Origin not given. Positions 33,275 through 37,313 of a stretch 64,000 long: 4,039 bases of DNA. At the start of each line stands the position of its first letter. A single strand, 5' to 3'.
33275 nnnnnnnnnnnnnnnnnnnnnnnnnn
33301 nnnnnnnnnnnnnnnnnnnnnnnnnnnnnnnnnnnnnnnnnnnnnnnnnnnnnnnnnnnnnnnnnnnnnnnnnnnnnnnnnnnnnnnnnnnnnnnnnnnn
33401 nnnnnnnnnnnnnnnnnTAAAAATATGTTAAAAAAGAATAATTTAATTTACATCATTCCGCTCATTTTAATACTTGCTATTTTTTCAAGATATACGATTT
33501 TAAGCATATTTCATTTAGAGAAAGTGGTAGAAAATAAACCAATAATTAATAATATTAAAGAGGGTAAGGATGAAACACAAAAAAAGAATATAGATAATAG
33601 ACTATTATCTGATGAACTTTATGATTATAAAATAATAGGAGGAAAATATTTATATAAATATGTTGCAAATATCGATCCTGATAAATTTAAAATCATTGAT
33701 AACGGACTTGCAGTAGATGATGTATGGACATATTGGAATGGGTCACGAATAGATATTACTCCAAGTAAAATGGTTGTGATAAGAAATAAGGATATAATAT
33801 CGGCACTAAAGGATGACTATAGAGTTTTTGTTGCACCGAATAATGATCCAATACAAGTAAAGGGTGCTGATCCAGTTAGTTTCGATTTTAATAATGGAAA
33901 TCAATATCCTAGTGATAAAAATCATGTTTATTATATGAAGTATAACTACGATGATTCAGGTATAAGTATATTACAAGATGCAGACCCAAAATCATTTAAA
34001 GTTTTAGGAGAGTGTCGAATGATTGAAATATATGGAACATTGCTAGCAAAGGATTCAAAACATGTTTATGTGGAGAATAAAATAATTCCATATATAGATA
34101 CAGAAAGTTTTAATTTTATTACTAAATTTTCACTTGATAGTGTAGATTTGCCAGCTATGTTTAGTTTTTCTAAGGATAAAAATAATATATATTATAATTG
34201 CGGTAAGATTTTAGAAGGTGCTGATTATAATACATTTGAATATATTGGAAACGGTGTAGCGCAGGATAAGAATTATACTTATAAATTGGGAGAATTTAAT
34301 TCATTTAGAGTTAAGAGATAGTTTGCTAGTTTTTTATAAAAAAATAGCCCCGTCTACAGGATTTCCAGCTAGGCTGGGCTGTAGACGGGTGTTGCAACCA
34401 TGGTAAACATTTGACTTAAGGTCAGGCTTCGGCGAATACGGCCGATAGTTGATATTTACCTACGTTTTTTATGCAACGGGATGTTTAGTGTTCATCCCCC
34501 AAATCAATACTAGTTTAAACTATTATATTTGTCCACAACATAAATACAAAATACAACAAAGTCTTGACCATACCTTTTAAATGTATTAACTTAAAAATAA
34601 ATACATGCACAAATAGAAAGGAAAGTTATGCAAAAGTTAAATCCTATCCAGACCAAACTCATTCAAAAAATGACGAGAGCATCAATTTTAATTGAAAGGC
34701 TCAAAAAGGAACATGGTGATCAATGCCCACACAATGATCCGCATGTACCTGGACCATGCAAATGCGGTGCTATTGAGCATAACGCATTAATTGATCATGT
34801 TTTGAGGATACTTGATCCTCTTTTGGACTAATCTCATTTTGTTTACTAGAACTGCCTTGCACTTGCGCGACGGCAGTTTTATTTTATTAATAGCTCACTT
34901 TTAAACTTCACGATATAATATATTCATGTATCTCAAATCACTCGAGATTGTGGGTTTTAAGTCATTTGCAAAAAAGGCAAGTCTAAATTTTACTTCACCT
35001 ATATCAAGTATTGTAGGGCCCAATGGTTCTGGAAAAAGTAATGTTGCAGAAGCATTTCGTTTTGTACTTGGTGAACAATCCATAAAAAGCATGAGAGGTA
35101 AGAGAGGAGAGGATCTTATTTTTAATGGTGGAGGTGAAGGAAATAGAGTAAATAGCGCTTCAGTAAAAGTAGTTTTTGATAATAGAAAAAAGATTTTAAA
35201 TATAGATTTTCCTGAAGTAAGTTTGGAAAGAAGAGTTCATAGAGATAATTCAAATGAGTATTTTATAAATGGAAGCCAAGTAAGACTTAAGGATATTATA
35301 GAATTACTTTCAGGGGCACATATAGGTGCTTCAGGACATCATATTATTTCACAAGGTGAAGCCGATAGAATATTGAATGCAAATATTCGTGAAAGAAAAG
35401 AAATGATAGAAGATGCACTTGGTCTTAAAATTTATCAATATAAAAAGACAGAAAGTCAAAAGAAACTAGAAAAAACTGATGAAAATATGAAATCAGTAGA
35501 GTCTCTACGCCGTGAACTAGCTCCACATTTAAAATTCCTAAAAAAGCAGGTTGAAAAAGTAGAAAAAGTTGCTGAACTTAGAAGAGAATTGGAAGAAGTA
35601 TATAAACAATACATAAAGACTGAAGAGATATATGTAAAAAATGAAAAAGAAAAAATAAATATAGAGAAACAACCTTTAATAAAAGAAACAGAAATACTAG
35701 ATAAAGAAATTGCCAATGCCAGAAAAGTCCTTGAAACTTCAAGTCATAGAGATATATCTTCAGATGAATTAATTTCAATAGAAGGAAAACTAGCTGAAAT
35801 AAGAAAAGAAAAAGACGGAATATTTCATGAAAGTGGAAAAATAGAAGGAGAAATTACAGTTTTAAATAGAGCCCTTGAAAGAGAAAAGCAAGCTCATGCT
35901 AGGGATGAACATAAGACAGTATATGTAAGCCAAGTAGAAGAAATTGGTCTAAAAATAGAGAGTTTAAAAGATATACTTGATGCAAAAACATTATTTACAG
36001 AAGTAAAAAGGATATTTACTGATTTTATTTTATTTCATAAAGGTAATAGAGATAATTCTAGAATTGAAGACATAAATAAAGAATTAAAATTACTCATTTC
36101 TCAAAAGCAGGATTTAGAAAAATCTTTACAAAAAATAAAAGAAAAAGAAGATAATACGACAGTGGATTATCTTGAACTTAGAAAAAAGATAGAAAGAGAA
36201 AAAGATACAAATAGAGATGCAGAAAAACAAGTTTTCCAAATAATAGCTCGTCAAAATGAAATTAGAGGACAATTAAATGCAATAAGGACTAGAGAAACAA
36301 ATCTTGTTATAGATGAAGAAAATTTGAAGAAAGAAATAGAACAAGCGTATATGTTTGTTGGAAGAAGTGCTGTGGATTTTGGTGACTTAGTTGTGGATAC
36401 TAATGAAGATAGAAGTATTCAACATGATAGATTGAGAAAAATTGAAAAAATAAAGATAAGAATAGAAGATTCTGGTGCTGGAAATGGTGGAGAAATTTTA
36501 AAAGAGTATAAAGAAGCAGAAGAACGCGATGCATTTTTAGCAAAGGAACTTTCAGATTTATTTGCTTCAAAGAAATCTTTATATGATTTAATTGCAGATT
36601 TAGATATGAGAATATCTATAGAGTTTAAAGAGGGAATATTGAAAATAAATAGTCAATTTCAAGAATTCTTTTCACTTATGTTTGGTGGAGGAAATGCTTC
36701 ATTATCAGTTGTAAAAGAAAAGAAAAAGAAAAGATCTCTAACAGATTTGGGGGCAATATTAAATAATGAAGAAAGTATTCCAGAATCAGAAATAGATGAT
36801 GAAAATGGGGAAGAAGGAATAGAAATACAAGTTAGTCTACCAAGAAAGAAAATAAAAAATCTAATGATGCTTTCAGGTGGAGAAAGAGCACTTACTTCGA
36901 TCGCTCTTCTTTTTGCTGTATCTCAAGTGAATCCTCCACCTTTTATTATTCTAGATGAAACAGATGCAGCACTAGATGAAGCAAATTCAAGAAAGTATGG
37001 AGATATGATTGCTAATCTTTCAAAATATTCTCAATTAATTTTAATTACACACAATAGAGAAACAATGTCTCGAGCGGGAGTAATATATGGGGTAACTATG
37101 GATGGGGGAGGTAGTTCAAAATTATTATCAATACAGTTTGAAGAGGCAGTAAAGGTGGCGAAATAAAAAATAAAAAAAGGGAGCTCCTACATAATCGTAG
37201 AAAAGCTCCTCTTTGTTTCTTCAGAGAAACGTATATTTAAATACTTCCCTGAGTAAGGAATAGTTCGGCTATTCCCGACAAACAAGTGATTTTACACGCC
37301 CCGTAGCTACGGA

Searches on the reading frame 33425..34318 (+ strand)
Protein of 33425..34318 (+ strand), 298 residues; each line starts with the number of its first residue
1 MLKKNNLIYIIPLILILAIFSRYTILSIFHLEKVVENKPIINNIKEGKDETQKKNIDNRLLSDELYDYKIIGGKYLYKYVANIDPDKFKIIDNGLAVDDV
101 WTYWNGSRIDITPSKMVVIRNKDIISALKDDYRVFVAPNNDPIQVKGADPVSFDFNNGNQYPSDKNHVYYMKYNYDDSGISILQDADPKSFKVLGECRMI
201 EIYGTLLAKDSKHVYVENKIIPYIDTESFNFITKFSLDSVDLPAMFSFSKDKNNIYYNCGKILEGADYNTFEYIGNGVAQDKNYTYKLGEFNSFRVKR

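Call 60: search_protein_families(library=pfam, proteins=[window:33425-34318:+], max_evalue=0.001)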
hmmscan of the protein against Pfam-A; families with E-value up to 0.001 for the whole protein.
window:33425-34318:+ (298 aa): 1 family
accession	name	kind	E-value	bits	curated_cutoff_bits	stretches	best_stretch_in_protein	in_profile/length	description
PF13644.11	DKNYY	-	1.8e-19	71.2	25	1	129-288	3-139/141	DKNYY family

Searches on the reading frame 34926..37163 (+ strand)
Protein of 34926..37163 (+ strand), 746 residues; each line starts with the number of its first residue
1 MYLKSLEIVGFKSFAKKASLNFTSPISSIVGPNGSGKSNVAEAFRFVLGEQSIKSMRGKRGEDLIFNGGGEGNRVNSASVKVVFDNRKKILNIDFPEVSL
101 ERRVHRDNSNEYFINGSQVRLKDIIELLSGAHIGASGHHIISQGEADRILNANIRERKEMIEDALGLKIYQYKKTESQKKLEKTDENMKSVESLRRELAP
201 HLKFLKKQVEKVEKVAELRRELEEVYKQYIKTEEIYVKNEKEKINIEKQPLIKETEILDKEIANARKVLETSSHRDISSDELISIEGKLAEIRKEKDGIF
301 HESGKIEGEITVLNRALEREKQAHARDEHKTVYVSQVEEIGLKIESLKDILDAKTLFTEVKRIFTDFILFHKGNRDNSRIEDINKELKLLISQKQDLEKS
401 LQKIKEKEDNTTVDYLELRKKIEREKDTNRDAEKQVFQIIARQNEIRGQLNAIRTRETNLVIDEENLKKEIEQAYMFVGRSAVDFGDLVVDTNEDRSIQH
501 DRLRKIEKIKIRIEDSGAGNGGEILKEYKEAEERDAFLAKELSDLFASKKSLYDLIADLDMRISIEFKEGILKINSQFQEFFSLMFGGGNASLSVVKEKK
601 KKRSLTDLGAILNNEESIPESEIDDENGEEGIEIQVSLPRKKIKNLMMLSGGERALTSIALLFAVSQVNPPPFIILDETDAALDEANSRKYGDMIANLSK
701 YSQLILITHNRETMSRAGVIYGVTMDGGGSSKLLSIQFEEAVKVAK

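Call 60: search_protein_families(library=pfam, proteins=[window:34926-37163:+], max_evalue=0.001)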
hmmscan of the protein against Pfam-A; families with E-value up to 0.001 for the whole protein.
window:34926-37163:+ (746 aa): 5 families
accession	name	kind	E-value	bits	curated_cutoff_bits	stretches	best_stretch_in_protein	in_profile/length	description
PF02463.25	SMC_N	-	4.7e-60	203.2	40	1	2-728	1-216/220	RecF/RecN/SMC N terminal domain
PF13476.12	AAA_23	-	1.6e-12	49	27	1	5-228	1-199/201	AAA domain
PF13304.12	AAA_21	-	1.2e-06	29.2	27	1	27-54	2-36/304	AAA domain, putative AbiEii toxin, Type IV TA system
PF13175.12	AAA_15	-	0.00027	21.1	32.1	1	1-442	1-274/374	AAA ATPase domain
PF00005.33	ABC_tran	-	0.00081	20.4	25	0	27-50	14-37/137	ABC transporter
